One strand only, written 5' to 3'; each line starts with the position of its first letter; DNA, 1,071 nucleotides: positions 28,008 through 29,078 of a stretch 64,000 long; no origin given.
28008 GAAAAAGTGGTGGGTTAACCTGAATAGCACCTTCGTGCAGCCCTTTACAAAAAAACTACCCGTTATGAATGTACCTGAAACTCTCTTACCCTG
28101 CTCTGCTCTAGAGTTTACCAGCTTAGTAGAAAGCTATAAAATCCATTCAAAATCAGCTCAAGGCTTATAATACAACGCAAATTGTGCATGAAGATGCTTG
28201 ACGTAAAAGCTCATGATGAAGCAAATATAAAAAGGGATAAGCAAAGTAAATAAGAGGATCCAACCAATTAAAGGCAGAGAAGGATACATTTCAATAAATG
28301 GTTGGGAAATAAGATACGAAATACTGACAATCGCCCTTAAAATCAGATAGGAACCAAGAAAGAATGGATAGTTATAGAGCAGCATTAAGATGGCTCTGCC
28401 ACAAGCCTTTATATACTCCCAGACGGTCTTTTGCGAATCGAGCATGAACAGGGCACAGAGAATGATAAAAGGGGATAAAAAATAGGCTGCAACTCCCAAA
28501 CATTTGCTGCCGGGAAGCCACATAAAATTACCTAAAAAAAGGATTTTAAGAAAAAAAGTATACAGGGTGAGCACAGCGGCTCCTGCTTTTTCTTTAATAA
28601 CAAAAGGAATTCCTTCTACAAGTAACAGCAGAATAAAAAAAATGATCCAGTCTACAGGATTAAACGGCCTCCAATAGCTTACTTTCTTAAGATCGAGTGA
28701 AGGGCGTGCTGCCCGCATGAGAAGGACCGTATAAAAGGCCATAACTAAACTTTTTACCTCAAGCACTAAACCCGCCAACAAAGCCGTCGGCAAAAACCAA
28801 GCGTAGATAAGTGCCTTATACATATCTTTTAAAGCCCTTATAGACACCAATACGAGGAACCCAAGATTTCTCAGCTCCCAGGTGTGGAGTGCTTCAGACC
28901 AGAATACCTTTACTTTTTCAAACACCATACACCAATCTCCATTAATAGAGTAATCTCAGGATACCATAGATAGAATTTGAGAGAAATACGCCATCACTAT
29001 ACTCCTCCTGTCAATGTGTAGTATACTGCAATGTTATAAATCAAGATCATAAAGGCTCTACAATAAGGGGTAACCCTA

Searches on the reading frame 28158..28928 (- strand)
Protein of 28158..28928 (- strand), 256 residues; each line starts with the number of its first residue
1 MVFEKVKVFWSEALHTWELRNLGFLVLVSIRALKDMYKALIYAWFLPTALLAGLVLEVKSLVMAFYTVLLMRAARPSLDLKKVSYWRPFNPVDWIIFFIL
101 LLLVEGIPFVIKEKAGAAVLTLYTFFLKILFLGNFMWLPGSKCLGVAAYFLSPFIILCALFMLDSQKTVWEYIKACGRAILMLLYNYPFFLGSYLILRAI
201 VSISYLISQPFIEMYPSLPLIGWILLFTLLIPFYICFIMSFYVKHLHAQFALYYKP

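Call 12: find_encoding_contigs(protein=window:28158-28928:-, flank=3000, max_places=10)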
Protein window:28158-28928:- (256 aa): 1 contig read that carries it; 1 place shown.
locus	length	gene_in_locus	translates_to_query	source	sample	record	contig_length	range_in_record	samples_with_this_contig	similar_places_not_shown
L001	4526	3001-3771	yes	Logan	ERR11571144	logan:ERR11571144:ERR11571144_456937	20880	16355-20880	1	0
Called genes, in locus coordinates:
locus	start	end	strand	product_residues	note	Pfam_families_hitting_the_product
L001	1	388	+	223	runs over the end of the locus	PF00730:HhH-GPD, PF00633:HHH (weak)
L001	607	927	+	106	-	PF00076:RRM_1, PF22976:RRM_10 (weak)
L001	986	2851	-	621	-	PF00664:ABC_membrane (weak), PF02463:SMC_N (weak), PF00005:ABC_tran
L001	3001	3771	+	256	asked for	-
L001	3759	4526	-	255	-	?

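Call 29: find_homologous_proteins(query=window:28158-28928:-, max_evalue=0.00001)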
Query window:28158-28928:- (256 aa): 13 proteins with E <= 0.00001 among 2166 candidates.
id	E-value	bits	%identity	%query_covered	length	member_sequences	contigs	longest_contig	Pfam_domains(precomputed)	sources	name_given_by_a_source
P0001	3.3e-160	550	100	100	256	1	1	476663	-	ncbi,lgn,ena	-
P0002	4.9e-94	333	63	98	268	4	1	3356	-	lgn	-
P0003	8.5e-91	322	61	98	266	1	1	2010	-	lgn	-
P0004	7.2e-90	319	60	98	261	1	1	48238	-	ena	-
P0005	2.7e-87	311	60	98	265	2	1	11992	-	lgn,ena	-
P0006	4.9e-81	290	59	98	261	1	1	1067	-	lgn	-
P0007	2.6e-75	272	55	98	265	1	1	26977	-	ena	-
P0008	4.6e-74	268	54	99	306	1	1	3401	-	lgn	-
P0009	1.7e-70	256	51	98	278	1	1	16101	-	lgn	-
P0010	6.5e-63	231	48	98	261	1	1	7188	-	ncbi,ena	-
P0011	3.8e-61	225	46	99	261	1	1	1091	-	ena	-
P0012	4.0e-60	222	51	96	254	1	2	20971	-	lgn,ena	-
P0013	2.6e-59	219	45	99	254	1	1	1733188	-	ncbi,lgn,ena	-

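Call 30: find_encoding_contigs(protein=P0004, flank=5000, max_places=2)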
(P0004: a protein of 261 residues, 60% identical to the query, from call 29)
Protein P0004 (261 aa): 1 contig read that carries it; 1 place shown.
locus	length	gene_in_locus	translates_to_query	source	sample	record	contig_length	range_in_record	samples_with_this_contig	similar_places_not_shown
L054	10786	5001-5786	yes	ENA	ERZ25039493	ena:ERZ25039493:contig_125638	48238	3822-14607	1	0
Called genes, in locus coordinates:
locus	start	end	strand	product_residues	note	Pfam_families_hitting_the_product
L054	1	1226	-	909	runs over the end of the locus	PF00158:Sigma54_activat, PF14532:Sigma54_activ_2 (weak)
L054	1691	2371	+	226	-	PF00730:HhH-GPD, PF00633:HHH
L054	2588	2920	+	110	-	PF00076:RRM_1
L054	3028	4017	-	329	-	PF13304:AAA_21 (faint), PF00005:ABC_tran, PF02463:SMC_N (weak)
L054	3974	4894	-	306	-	PF00664:ABC_membrane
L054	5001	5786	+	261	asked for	-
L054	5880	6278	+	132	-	-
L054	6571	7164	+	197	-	PF12796:Ank_2 (weak), PF00023:Ank (weak), PF13606:Ank_3 (faint), PF13857:Ank_5, PF13637:Ank_4 (weak), PF12796:Ank_2, PF13637:Ank_4, PF13857:Ank_5 (weak)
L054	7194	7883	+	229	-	-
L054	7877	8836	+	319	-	PF12796:Ank_2, PF13606:Ank_3 (faint), PF12796:Ank_2, PF00023:Ank (weak), PF13637:Ank_4, PF13857:Ank_5 (weak), PF00023:Ank (weak)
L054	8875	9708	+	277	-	PF00005:ABC_tran, PF13304:AAA_21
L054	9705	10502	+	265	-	PF01061:ABC2_membrane (weak)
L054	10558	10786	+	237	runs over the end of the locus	PF01553:Acyltransferase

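Call 31: find_encoding_contigs(protein=P0007, flank=5000, max_places=2)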
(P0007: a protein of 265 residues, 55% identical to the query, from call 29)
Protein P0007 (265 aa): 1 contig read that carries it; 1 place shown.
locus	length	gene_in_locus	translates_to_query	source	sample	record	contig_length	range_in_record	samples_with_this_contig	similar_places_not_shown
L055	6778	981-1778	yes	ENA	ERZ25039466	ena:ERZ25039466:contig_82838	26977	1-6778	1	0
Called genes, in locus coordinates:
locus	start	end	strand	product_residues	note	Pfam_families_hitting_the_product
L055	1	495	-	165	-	?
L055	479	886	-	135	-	-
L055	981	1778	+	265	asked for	-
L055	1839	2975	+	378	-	PF01168:Ala_racemase_N, PF00842:Ala_racemase_C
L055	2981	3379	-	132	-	PF01850:PIN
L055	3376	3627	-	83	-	PF01402:RHH_1 (weak)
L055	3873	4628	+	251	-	PF00005:ABC_tran, PF13304:AAA_21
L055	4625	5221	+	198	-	-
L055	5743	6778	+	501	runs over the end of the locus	PF23381:Beta-prop_IFT122_1st, PF24807:WD40_CDC20-Fz, PF25174:Beta-prop_THOC3, PF25175:Beta-prop_WDR5, PF24805:EIF3I, PF25175:Beta-prop_WDR5, PF23414:Beta-prop_EML_2, PF24814:WD40_Prp19, +33 more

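Call 32: find_encoding_contigs(protein=P0013, flank=5000, max_places=2)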
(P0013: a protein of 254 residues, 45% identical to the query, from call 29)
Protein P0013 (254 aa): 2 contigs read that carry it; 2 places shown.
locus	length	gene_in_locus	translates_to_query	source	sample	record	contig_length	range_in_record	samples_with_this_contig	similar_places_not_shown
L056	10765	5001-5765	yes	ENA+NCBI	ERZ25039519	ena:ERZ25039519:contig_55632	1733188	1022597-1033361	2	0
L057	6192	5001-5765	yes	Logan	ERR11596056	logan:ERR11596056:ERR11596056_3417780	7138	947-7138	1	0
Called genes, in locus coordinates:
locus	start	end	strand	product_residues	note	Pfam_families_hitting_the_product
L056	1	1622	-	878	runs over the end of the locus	PF14532:Sigma54_activ_2, PF00158:Sigma54_activat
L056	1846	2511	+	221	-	PF00730:HhH-GPD, PF00633:HHH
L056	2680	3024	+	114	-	PF00076:RRM_1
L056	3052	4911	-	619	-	PF00664:ABC_membrane (faint), PF02463:SMC_N (weak), PF00005:ABC_tran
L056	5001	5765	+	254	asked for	-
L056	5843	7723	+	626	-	-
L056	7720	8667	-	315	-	PF00497:SBP_bac_3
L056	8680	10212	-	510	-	-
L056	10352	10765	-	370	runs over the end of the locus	PF01926:MMR_HSR1, PF02421:FeoB_N (weak), PF06071:YchF-GTPase_C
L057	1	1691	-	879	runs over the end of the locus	?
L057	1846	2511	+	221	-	PF00730:HhH-GPD, PF00633:HHH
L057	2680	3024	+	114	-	PF00076:RRM_1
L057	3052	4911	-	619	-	PF00664:ABC_membrane (faint), PF02463:SMC_N (weak), PF00005:ABC_tran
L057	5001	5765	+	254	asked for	-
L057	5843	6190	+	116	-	?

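Call 73: find_encoding_contigs(protein=P0002, flank=4000, max_places=2)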
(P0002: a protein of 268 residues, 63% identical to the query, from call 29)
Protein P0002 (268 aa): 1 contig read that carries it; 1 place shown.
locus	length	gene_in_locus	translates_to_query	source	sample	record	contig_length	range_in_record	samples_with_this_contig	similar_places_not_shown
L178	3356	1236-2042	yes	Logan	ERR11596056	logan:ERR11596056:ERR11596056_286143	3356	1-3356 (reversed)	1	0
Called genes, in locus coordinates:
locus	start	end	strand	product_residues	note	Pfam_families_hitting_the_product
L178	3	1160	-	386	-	?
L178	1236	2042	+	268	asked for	-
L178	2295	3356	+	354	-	?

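Call 74: find_encoding_contigs(protein=P0005, flank=4000, max_places=2)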
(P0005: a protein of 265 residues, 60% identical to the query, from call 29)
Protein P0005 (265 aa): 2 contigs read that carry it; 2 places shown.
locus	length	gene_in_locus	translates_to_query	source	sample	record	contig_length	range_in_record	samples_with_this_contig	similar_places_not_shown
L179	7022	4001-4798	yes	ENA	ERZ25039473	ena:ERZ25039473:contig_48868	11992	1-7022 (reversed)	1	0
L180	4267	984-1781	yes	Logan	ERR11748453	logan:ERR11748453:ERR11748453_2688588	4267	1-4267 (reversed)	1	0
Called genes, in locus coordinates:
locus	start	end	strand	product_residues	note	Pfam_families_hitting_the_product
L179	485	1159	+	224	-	PF00730:HhH-GPD, PF00633:HHH (weak)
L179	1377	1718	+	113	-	PF00076:RRM_1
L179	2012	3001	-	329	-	PF00005:ABC_tran, PF02463:SMC_N (weak)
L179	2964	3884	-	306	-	PF00664:ABC_membrane (faint)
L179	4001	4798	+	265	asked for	-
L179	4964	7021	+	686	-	?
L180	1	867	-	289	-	?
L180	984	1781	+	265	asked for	-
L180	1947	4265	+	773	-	?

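Call 75: find_encoding_contigs(protein=P0009, flank=4000, max_places=2)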
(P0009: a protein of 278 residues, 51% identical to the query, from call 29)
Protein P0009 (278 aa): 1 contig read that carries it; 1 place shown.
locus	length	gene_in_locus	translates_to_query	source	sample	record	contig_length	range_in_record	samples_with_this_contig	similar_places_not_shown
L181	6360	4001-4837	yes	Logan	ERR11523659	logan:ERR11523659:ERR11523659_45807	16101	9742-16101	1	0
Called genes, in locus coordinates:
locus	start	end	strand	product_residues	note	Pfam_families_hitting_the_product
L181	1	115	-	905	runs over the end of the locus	PF00158:Sigma54_activat, PF14532:Sigma54_activ_2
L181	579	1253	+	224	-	PF00730:HhH-GPD, PF00633:HHH, PF14520:HHH_5 (weak)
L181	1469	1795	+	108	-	PF00076:RRM_1, PF13893:RRM_5 (weak)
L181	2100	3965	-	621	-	PF00664:ABC_membrane (weak), PF02463:SMC_N (weak), PF00005:ABC_tran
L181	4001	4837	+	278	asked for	-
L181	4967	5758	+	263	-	PF00005:ABC_tran, PF13304:AAA_21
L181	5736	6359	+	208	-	?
